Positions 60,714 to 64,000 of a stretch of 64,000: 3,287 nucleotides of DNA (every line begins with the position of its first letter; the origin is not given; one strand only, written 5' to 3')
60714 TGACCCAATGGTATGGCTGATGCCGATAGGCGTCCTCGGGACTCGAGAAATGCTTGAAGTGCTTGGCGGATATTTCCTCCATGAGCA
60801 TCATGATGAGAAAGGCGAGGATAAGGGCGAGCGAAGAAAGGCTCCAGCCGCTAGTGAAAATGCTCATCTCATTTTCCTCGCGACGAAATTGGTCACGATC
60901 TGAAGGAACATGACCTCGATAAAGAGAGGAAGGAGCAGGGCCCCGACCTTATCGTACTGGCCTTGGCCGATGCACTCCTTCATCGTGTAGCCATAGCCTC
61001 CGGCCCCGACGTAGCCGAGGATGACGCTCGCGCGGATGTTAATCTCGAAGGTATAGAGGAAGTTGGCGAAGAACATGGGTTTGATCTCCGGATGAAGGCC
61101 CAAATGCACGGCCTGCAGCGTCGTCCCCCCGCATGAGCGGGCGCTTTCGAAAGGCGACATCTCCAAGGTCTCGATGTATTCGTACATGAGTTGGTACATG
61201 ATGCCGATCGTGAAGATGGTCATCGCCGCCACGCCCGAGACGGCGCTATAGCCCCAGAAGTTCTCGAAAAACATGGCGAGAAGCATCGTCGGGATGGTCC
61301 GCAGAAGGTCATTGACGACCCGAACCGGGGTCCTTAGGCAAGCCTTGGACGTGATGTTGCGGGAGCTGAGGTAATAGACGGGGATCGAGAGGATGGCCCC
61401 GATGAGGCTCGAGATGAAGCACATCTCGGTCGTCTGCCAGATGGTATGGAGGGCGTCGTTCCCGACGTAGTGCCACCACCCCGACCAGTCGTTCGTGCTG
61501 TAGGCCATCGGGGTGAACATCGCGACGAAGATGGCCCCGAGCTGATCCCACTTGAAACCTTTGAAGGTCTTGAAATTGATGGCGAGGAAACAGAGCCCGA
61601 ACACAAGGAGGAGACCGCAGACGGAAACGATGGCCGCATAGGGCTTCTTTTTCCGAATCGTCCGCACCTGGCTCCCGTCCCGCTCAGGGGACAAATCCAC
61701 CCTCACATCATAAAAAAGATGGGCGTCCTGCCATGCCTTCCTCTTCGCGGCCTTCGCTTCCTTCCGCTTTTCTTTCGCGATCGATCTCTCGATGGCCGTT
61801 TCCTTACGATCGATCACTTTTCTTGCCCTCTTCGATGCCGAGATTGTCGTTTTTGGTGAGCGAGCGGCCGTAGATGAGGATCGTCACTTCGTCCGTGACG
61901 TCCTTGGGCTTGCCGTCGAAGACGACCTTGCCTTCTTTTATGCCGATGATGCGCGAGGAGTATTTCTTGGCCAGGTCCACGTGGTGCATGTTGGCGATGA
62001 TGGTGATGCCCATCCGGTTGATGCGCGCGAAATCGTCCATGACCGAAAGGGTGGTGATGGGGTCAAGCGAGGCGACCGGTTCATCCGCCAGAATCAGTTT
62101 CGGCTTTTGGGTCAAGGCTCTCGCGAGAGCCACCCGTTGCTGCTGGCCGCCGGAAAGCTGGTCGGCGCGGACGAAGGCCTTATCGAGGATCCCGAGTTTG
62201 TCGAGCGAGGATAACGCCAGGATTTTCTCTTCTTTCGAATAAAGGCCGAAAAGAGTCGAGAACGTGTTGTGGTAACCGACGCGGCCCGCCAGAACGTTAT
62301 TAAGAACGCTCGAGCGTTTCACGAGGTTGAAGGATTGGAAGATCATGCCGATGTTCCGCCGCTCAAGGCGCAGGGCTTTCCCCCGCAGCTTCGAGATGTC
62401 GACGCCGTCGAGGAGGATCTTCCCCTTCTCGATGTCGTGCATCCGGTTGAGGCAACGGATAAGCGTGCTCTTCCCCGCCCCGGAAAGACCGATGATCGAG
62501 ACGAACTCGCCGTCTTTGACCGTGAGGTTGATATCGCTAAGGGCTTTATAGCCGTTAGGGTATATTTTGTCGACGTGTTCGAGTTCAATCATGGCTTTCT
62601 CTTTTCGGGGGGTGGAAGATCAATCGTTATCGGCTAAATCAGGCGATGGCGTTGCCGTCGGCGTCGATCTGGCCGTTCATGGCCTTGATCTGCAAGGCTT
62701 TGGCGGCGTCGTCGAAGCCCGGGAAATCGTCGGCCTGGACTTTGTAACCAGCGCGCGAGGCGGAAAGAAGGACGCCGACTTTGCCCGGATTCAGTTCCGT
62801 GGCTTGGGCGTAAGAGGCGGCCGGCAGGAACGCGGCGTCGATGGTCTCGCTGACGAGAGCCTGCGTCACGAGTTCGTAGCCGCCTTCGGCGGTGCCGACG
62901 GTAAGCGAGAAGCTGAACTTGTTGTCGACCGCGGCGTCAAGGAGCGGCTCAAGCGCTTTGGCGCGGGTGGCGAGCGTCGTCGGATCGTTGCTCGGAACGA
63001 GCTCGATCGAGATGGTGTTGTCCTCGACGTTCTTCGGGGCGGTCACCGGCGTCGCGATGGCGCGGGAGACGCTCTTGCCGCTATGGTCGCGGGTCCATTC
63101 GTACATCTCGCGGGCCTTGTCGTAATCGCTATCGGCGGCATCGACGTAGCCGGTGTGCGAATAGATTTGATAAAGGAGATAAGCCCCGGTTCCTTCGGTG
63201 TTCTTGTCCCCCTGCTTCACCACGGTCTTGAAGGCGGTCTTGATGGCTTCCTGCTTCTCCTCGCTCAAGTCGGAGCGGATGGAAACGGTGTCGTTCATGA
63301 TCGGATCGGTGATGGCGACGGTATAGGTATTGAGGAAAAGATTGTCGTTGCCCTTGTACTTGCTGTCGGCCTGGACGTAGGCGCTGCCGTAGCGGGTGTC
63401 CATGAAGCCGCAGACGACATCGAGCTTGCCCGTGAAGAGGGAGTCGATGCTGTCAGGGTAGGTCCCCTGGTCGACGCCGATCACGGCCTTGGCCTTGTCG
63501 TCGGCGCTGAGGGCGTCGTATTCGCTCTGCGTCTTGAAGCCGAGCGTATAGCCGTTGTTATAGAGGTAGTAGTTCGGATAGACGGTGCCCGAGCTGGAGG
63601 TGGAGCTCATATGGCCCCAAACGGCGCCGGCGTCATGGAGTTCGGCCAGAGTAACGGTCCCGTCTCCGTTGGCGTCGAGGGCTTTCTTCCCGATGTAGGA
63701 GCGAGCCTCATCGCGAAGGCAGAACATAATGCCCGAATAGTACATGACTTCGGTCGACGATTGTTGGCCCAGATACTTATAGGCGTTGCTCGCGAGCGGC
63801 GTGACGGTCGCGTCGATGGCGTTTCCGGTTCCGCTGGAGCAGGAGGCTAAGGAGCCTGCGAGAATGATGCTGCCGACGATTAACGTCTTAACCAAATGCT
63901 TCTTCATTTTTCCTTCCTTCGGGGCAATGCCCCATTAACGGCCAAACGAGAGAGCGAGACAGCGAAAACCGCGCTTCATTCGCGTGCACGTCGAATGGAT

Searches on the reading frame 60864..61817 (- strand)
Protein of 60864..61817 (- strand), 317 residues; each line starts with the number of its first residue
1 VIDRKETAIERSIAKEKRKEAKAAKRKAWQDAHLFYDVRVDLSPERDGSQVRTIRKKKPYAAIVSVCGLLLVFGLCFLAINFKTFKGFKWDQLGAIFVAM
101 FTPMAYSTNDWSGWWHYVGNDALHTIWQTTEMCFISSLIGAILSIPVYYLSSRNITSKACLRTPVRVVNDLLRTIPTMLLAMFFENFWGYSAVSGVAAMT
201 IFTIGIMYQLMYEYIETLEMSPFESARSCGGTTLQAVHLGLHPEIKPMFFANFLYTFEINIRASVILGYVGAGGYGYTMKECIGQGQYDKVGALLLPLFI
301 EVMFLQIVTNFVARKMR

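Call 31: search_protein_families(library=pfam, proteins=[window:60864-61817:-], max_evalue=0.001)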
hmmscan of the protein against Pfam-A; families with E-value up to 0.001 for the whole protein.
window:60864-61817:- (317 aa): 1 family
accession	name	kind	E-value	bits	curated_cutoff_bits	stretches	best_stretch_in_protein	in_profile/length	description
PF00528.27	BPD_transp_1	-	7.9e-17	62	26.4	1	159-316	14-182/184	Binding-protein-dependent transport system inner membrane component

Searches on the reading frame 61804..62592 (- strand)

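Call 31: search_protein_families(library=pfam, proteins=[window:61804-62592:-], max_evalue=0.001)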
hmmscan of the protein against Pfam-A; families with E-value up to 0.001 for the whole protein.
window:61804-62592:- (262 aa): 2 families
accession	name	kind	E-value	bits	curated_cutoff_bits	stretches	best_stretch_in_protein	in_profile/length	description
PF00005.33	ABC_tran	-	6.6e-34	117.9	25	1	18-174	1-137/137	ABC transporter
PF13304.12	AAA_21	-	7.6e-06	26.6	27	0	31-57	2-26/304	AAA domain, putative AbiEii toxin, Type IV TA system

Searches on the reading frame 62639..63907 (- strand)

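Call 31: search_protein_families(library=pfam, proteins=[window:62639-63907:-], max_evalue=0.001)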
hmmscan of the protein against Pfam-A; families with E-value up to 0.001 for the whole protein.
window:62639-63907:- (422 aa): 1 family
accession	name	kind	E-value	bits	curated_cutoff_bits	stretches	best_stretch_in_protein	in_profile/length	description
PF12974.12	Phosphonate-bd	-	2.7e-13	50.3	27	1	84-262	97-242/242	ABC transporter, phosphonate, periplasmic substrate-binding protein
